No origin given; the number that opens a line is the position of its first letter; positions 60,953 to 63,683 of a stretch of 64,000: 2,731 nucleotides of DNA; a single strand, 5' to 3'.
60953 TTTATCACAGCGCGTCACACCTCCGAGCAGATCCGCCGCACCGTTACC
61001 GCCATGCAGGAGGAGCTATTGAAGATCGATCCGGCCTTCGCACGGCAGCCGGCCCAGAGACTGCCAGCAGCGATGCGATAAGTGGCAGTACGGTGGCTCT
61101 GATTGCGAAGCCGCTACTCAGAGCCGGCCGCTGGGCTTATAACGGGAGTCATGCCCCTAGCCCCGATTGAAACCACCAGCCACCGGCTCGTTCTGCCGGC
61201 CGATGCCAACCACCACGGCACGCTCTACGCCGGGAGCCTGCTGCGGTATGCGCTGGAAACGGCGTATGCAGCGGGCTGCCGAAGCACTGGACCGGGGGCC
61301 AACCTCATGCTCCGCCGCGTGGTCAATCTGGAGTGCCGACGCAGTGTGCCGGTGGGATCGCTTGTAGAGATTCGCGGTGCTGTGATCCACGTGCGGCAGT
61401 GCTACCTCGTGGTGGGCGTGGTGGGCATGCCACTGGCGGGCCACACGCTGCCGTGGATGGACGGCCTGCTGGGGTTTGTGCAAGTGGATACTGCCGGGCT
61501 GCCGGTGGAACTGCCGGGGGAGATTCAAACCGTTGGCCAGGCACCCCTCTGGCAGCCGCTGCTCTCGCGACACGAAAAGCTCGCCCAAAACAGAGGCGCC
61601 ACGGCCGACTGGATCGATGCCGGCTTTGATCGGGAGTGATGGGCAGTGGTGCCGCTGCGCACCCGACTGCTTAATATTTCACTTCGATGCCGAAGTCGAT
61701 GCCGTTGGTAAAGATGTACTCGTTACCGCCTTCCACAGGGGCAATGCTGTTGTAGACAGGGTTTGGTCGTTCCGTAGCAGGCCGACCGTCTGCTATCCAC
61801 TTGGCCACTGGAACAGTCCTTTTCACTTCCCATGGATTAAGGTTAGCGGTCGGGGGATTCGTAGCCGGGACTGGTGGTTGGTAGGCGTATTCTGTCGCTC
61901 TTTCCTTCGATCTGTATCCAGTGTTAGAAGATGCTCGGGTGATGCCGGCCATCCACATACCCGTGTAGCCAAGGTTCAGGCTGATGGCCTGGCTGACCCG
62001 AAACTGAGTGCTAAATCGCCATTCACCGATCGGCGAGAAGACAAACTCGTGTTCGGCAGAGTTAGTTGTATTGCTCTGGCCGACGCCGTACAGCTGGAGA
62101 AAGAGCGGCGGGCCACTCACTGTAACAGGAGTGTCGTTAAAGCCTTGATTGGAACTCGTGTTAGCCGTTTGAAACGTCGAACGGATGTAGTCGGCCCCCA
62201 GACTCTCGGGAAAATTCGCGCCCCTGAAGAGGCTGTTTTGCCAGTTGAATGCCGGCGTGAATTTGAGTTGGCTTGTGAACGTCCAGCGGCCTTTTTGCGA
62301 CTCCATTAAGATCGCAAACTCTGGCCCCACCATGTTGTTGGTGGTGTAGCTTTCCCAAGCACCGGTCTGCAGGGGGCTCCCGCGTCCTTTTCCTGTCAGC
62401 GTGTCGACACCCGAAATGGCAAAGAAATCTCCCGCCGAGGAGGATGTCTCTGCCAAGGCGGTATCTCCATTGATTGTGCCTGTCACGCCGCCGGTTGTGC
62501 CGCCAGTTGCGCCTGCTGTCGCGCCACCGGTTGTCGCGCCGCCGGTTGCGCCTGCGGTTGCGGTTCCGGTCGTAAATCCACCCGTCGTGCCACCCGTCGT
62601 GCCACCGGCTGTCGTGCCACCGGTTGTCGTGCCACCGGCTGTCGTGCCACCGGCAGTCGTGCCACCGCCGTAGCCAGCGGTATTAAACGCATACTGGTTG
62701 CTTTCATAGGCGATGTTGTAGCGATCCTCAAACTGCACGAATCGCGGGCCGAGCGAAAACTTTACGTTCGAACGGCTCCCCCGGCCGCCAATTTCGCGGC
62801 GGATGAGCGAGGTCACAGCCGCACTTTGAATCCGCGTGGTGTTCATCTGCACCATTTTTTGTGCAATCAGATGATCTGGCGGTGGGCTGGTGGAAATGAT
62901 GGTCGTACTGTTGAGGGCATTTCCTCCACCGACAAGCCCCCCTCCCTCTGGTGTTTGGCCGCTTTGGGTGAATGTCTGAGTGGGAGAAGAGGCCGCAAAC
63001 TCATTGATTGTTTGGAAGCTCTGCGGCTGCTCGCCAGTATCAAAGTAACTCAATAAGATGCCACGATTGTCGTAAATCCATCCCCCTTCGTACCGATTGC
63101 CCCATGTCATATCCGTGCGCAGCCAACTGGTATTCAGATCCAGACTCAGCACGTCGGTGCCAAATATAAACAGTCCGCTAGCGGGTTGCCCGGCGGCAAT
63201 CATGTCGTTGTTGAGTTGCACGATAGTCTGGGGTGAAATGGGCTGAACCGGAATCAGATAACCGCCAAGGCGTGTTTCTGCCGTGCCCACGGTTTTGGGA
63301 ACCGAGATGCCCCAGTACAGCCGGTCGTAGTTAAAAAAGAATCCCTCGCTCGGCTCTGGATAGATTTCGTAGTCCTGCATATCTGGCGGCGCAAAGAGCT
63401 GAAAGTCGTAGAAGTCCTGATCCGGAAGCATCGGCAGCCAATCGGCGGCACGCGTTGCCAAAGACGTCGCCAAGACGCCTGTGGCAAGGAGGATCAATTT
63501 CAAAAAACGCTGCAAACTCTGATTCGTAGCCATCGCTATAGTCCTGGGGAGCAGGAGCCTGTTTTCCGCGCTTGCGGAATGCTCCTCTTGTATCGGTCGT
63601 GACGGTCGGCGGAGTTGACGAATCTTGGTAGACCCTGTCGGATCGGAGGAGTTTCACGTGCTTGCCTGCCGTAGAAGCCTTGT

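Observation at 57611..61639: Single-polypeptide FAAL / carrier / alpha-oxoamine synthase with a dedicated thioesterase: a candidate long-chain amino-ketone (sphingoid-base-like) lipid pathway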

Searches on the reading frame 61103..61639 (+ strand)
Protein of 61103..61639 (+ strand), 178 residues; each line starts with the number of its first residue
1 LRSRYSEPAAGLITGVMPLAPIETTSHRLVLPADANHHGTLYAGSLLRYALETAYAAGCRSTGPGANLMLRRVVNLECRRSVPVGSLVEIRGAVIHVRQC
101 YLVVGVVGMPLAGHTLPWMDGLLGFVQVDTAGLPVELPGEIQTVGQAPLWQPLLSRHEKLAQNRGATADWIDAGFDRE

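Call 3: search_protein_families(library=pfam, proteins=[window:61103-61639:+], max_evalue=0.01)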
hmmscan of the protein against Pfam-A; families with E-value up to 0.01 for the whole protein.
window:61103-61639:+ (178 aa): 1 family
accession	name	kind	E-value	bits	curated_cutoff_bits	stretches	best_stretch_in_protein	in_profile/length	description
PF03061.28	4HBT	-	0.0023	18.6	20.6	1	38-106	1-68/79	Thioesterase superfamily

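Call 4: search_protein_families(library=ncbifam, proteins=[window:61103-61639:+], max_evalue=0.01)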
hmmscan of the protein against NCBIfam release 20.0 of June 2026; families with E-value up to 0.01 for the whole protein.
window:61103-61639:+ (178 aa): 0 families

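Call 15: search_solved_structures(query=window:61103-61639:+, max_evalue=10)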
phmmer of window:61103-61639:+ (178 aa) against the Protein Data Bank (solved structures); distinct sequences matched with E-value up to 10: 19.
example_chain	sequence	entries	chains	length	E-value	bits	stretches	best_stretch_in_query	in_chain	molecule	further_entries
1vpm_A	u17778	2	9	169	1.9e-09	41.1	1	18-159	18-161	acyl-CoA hydrolase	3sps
2gvh_A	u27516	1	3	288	1.5e-08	38.1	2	28-98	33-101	AGR_L_2016p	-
3b7k_A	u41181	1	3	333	4.7e-05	26.7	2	25-99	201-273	Acyl-coenzyme A thioesterase 12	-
2eis_A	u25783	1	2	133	5.1e-05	26.6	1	29-106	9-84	Hypothetical protein TTHB207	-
4mob_A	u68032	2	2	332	5.2e-05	26.6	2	25-100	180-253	Acyl-coenzyme A thioesterase 12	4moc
5egk_A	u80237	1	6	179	0.0024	21.2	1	25-140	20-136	Acyl CoA Hydrolase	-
5egl_A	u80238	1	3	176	0.0055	20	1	26-140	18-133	Acyl CoA Hydrolase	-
4ncp_A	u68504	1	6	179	0.0056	19.9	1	25-140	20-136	Uncharacterized protein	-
5hz4_A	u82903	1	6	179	0.0056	19.9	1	25-140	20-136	Thioesterase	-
5t02_A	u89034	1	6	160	0.021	18.1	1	23-106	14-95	Acyl-CoA hydrolase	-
5szu_A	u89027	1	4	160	0.049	16.9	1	23-106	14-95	Acyl-CoA hydrolase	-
5szz_A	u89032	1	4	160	0.05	16.9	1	23-106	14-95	Acyl-CoA hydrolase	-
5szv_A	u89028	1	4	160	0.051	16.8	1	23-106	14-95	Acyl-CoA hydrolase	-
4ien_A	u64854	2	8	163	0.052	16.8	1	23-106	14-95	Putative acyl-CoA hydrolase | Acyl-CoA hydrolase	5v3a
5egj_A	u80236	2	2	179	0.074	16.3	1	25-140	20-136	Acyl CoA Hydrolase | Thioesterase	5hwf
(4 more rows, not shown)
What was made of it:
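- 61151..61639 (+): Hotdog-fold YciA/ACOT-type acyl-CoA thioesterase, 162 aa (an alternative TTG start at 61103 gives 178 aa). It begins 22-70 nt after the fusion's stop codon on the same strand. It is a frequent partner, not an obligate one. 1vpm at E = 1.9e-9 (call 15).
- On YciA/ACOT-type hotdog acyl-CoA thioesterase (downstream ORF): 1vpm at E = 1.9e-9 by sequence (call 15).
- Checked: Its sequence matches the acyl-CoA hydrolase 1vpm at E = 1.9e-9 (call 15).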

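Call 69: find_homologous_proteins(query=window:61151-61639:+, max_evalue=0.001)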
Query window:61151-61639:+ (162 aa): 723 proteins with E <= 0.001 among 820 candidates; the best 120 are listed.
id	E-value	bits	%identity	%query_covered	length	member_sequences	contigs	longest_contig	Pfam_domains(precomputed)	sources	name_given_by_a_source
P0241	7.1e-99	347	97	98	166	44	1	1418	-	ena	-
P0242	1.7e-84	300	85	98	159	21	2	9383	-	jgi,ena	jgi:acyl-CoA hydrolase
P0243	6.8e-83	295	82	98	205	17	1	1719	-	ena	-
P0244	8.3e-80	285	84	94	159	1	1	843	-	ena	-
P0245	1.0e-79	284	84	94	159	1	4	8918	-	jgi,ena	jgi:acyl-CoA hydrolase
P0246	1.1e-79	284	84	94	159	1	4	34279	-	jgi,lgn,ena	jgi:acyl-CoA hydrolase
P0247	1.3e-79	284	84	94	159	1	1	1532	-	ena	-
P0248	1.5e-79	284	80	98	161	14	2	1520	-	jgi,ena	-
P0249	4.0e-79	282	84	94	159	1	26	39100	-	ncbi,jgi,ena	jgi:acyl-CoA hydrolase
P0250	4.4e-79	282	84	94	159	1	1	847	-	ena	-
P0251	5.6e-79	282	84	94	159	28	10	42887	-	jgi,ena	jgi:acyl-CoA hydrolase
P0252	5.7e-79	282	82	94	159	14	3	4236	-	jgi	jgi:acyl-CoA hydrolase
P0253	9.7e-79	281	79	99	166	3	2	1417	-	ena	-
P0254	1.1e-78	281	83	94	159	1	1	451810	-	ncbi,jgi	jgi:acyl-CoA thioesterase YciA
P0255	1.7e-78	280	81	95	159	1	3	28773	-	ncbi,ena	-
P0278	1.3e-74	268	79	96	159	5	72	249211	-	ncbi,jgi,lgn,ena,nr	ncbi:hypothetical protein LBMAG47_05350 [Planctomycetia bacterium]|jgi:acyl-CoA hydrolase|nr:hypothe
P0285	4.3e-74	266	76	97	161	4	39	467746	-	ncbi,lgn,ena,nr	ncbi:MAG: acyl-CoA hydrolase [Planctomycetota bacterium]|nr:MAG: acyl-CoA hydrolase [Planctomycetota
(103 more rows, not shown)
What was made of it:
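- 61151..61639 (+): The family is named acyl-CoA hydrolase/YciA in JGI sources (call 69).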

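Call 70: find_encoding_contigs(protein=P0285, flank=8000, max_places=4)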
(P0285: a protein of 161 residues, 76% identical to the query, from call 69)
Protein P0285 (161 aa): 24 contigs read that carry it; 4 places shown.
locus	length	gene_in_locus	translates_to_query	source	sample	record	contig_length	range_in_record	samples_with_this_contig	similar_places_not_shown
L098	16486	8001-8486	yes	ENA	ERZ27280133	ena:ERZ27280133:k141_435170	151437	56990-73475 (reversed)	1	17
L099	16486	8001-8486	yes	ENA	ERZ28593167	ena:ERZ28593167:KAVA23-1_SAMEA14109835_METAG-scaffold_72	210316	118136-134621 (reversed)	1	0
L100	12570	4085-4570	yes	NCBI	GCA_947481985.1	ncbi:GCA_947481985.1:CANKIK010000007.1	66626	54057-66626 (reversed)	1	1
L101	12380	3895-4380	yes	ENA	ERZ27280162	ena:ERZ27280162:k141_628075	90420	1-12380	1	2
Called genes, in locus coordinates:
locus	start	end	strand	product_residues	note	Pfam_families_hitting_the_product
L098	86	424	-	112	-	-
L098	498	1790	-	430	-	PF03952:Enolase_N, PF00113:Enolase_C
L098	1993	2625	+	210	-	PF00677:Lum_binding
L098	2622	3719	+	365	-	PF00398:RrnaAD, PF13649:Methyltransf_25 (weak)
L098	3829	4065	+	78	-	-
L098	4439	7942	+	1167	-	PF00501:AMP-binding, PF23024:AMP-dom_DIP2-like, PF24919:Mug62 (weak), PF00550:PP-binding, PF00155:Aminotran_1_2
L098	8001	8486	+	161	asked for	-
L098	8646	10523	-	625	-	-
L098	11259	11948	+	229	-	-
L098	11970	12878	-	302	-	PF01261:AP_endonuc_2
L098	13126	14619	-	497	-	PF13360:PQQ_2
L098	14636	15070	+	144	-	PF00472:RF-1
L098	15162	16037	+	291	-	PF02151:UVR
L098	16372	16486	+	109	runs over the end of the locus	-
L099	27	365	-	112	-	-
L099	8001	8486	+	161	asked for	-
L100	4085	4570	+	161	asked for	-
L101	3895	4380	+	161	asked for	-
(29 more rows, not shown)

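Call 71: find_encoding_contigs(protein=P0278, flank=8000, max_places=4)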
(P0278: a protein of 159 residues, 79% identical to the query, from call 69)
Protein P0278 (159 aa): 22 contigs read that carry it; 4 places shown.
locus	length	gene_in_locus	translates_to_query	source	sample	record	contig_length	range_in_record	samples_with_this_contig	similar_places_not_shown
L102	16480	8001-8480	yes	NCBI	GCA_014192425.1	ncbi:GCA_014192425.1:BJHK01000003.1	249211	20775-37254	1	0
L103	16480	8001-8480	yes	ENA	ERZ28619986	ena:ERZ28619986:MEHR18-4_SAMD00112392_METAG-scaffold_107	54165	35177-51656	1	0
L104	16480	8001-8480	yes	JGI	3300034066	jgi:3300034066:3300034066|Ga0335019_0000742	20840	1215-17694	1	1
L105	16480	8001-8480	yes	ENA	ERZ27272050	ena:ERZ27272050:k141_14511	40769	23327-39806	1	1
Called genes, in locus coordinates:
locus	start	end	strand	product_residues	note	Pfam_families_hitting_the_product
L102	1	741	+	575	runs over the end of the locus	PF13519:VWA_2 (faint), PF27098:Rv0959_3rd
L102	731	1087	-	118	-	-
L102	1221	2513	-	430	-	PF03952:Enolase_N, PF00113:Enolase_C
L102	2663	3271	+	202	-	PF00677:Lum_binding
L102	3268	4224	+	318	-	PF00398:RrnaAD, PF13649:Methyltransf_25 (weak)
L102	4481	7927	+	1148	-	PF00501:AMP-binding, PF23024:AMP-dom_DIP2-like, PF24919:Mug62 (faint), PF00550:PP-binding, PF00155:Aminotran_1_2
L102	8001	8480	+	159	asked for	-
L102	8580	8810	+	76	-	-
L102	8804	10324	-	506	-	PF07585:BBP7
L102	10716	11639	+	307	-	-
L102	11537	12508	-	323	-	PF01261:AP_endonuc_2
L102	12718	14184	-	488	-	PF13360:PQQ_2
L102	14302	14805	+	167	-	PF00472:RF-1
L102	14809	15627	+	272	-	PF02151:UVR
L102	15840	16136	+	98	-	-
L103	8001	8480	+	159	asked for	-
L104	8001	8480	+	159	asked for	-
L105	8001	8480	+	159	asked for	-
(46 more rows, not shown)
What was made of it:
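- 61151..61639 (+): On long contigs it always lies 59-74 nt downstream of the fusion (calls 70, 71).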

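Call 90: predict_structure(alignment_id=A2)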
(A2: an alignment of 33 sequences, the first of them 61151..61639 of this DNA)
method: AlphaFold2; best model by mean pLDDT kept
length: 162 residues; sequences in the alignment: 33
mean_pLDDT: 71.9   pTM: 0.71
mean pLDDT of the five models: 71.9, 67.4, 49.6, 40.2, 38.4
residues with pLDDT >= 90: 2; 70-90: 90; 50-70: 58; < 50: 12
segments of 3 or more residues with pLDDT < 50: 1-4
pLDDT, mean of each block of 10 residues (from residue 1): 50 56 59 83 83 69 61 83 84 65 76 86 84 85 73 59 41
secondary structure, 60 per line:
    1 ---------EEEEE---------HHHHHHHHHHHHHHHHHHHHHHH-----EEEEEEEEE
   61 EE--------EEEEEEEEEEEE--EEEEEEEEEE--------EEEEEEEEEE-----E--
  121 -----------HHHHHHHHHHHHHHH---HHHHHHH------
elements in order: E10-14 H24-46 E52-62 E71-82 E85-94 E103-112 H132-146 H150-156
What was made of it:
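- On YciA/ACOT-type hotdog acyl-CoA thioesterase (downstream ORF): The AF2 model has pLDDT 72 and pTM 0.71 (call 90).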

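Call 93: fold_search(model_id=the predicted structure, library=pdb)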
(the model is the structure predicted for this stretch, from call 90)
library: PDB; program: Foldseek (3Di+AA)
matches with E <= 10: 956; with E <= 0.001: 116
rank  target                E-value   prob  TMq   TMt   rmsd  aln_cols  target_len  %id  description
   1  1vpm_C                1.1e-05  1.00  0.61  0.64   4.5       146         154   27  Crystal structure of Acyl-CoA hydrolase (NP_241664.1) from Bacillus halodurans at 1.66 A resolution (released 2004-12-14)
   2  2eis_A                1.9e-05  1.00  0.59  0.77   3.1       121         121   22  X-ray structure of acyl-CoA hydrolase-like protein, TT1379, from Thermus thermophilus HB8 (released 2008-03-18)
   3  1vpm_A                2.5e-05  1.00  0.59  0.61   5.1       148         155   26  Crystal structure of Acyl-CoA hydrolase (NP_241664.1) from Bacillus halodurans at 1.66 A resolution (released 2004-12-14)
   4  1vpm_B                2.7e-05  1.00  0.61  0.65   4.7       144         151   24  Crystal structure of Acyl-CoA hydrolase (NP_241664.1) from Bacillus halodurans at 1.66 A resolution (released 2004-12-14)
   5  3sps_A                2.8e-05  1.00  0.62  0.65   4.9       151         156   26  Crystal Structure of Apo-Hexameric Acyl-CoA Thioesterase (released 2011-08-17)
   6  5t02_E                3.8e-05  1.00  0.62  0.67   4.5       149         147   20  Structural characterisation of mutant Asp39Ala of thioesterase (NmACH) from Neisseria meningitidis (released 2016-09-07)
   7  5t02_C                4.0e-05  1.00  0.62  0.67   4.3       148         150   22  Structural characterisation of mutant Asp39Ala of thioesterase (NmACH) from Neisseria meningitidis (released 2016-09-07)
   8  5szu_A                5.1e-05  1.00  0.61  0.66   4.6       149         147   23  Novel Structural Insights into GDP-Mediated Regulation of Acyl-CoA Thioesterases (released 2016-09-14)
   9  2xfl_A                6.1e-05  1.00  0.45  0.52   6.9       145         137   16  Induced-fit and allosteric effects upon polyene binding revealed by crystal structures of the Dynemicin thioesterase (released 2010-10-13)
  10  5t02_F                7.7e-05  1.00  0.62  0.68   4.5       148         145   22  Structural characterisation of mutant Asp39Ala of thioesterase (NmACH) from Neisseria meningitidis (released 2016-09-07)
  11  5szy_A                7.7e-05  1.00  0.62  0.66   4.5       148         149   20  Novel Structural Insights into GDP-Mediated Regulation of Acyl-CoA Thioesterases (released 2016-09-14)
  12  2xfl_F                8.1e-05  1.00  0.45  0.52   7.3       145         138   15  Induced-fit and allosteric effects upon polyene binding revealed by crystal structures of the Dynemicin thioesterase (released 2010-10-13)
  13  5szy_B                8.6e-05  1.00  0.63  0.68   4.3       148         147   20  Novel Structural Insights into GDP-Mediated Regulation of Acyl-CoA Thioesterases (released 2016-09-14)
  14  2qq2_F                8.6e-05  1.00  0.59  0.64   4.2       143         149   15  Crystal structure of C-terminal domain of Human acyl-CoA thioesterase 7 (released 2007-08-14)
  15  3bjk_A                8.6e-05  1.00  0.53  0.60   5.1       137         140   19  Crystal structure of HI0827, a hexameric broad specificity acyl-coenzyme A thioesterase: The Asp44Ala mutant enzyme (released 2008-02-26)
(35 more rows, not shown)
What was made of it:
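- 61151..61639 (+): Model and Foldseek matches (calls 90, 93).
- On YciA/ACOT-type hotdog acyl-CoA thioesterase (downstream ORF): Foldseek top hits are 1vpm, 2eis, NmACH, HI0827 and the ACOT7 C-domain, with TM about 0.6 and probability 1.00 (call 93).
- Checked: Its predicted structure (pLDDT 72, pTM 0.71) matches hexameric acyl-CoA thioesterases at TM about 0.6 (calls 90, 93).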

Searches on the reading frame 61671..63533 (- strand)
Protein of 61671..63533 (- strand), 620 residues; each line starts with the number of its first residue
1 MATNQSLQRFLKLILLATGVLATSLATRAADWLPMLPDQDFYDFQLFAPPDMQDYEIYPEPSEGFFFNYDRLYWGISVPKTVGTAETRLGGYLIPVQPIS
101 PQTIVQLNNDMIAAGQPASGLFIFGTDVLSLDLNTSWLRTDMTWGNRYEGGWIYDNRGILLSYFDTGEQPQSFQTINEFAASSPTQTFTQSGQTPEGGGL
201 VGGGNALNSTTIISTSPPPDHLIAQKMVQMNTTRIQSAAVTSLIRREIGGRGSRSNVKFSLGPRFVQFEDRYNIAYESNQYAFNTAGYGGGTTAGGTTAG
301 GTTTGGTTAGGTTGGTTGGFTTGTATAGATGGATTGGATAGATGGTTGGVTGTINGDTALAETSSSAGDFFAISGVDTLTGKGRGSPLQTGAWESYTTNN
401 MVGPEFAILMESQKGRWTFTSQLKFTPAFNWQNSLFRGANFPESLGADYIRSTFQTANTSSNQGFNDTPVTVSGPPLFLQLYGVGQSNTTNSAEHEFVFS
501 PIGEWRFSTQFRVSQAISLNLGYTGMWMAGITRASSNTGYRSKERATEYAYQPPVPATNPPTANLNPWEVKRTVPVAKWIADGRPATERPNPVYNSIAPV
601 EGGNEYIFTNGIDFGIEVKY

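Call 3: search_protein_families(library=pfam, proteins=[window:61671-63533:-], max_evalue=0.01)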
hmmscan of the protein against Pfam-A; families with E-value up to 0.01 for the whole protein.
window:61671-63533:- (620 aa): 0 families

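Call 4: search_protein_families(library=ncbifam, proteins=[window:61671-63533:-], max_evalue=0.01)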
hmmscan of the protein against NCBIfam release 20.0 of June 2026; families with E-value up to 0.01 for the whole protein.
window:61671-63533:- (620 aa): 0 families

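Call 65: find_homologous_proteins(query=window:61671-63533:-, max_evalue=0.00001)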
Query window:61671-63533:- (620 aa): 372 proteins with E <= 0.00001 among 8000 candidates; the best 120 are listed.
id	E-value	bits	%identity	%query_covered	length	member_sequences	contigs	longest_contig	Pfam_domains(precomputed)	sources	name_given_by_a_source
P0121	0.0e+0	1396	100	100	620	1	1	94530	-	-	-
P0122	0.0e+0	1390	100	100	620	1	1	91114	-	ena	-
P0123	0.0e+0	1390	100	100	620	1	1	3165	-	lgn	-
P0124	0.0e+0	1390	99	100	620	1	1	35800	-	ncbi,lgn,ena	-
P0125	0.0e+0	1388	99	100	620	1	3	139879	-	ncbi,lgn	-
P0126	0.0e+0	1387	99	100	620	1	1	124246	-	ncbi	-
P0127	0.0e+0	1387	99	100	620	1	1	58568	-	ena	-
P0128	0.0e+0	1387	99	100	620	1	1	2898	-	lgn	-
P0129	0.0e+0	1387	99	100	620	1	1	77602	-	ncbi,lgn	-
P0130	0.0e+0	1386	99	100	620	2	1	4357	-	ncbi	-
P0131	0.0e+0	1385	99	100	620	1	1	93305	-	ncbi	-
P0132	0.0e+0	1385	99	100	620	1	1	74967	-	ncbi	-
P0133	0.0e+0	1384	99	100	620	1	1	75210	-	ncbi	-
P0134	0.0e+0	1383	99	100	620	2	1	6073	-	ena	-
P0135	0.0e+0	1381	99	100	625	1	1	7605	-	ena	-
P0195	8.2e-258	875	65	43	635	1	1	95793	PF07585.18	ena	-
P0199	4.9e-229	780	62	41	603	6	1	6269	PF07585.18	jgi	-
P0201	3.4e-227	774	59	100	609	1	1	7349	PF07585.18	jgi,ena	jgi:hypothetical protein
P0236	4.0e-214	730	54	100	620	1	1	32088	PF07585.18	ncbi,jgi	jgi:hypothetical protein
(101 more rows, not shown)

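Call 78: predict_structure(alignment_id=A1)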
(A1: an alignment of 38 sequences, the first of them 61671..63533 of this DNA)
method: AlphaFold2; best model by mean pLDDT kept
length: 620 residues; sequences in the alignment: 38
mean_pLDDT: 41.3   pTM: 0.30
mean pLDDT of the five models: 41.3, 37.3, 37.0, 34.1, 31.9
residues with pLDDT >= 90: 0; 70-90: 49; 50-70: 121; < 50: 450
segments of 3 or more residues with pLDDT < 50: 21-229, 240-243, 249-251, 274-394, 434-497, 530-541, 559-566, 594-606, 610-612
pLDDT, mean of each block of 10 residues (from residue 1): 60 67 34 28 29 29 26 21 25 26 40 32 23 23 28 37 45 39 35 33 36 37 44 51 48 58 59 48 30 24 23 23 25 24 23 25 23 33 37 51 65 74 65 46 29 35 41 33 28 44 68 69 58 40 55 58 52 76 77 47 46 51
secondary structure, 60 per line:
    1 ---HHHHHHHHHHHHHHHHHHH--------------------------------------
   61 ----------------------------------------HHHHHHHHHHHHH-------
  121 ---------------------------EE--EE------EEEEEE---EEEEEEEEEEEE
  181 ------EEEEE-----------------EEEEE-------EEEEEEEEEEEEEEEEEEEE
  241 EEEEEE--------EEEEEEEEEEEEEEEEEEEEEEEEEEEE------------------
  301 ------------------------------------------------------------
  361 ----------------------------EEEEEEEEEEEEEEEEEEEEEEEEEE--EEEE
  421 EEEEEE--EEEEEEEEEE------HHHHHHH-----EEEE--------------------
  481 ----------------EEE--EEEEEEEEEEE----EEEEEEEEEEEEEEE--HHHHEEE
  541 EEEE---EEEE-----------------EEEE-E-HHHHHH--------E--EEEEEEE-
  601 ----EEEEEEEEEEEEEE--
elements in order: H4-22 H101-113 E160-165 E169-180 E187-191 E209-213 E221-246 E255-282 E389-414 E417-426 E429-438 H445-451 E457-460 E497-499 E502-512 E517-531 H534-537 E538-544 E548-551 E569-572 H576-581 E593-599 E605-618
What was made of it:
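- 61671..63533 (-): BBP7-family putative outer-membrane beta-barrel protein, 620 aa, with a signal peptide and a Gly/Thr-rich repeat. It is convergent with the fusion/TE pair. It may be a functional neighbour; its role is inferred only from conserved adjacency. The structure model was too poor to use, mean pLDDT 41 (call 78).
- Tried and rejected: Structure of the BBP7 neighbour: mean pLDDT 41 (call 78).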
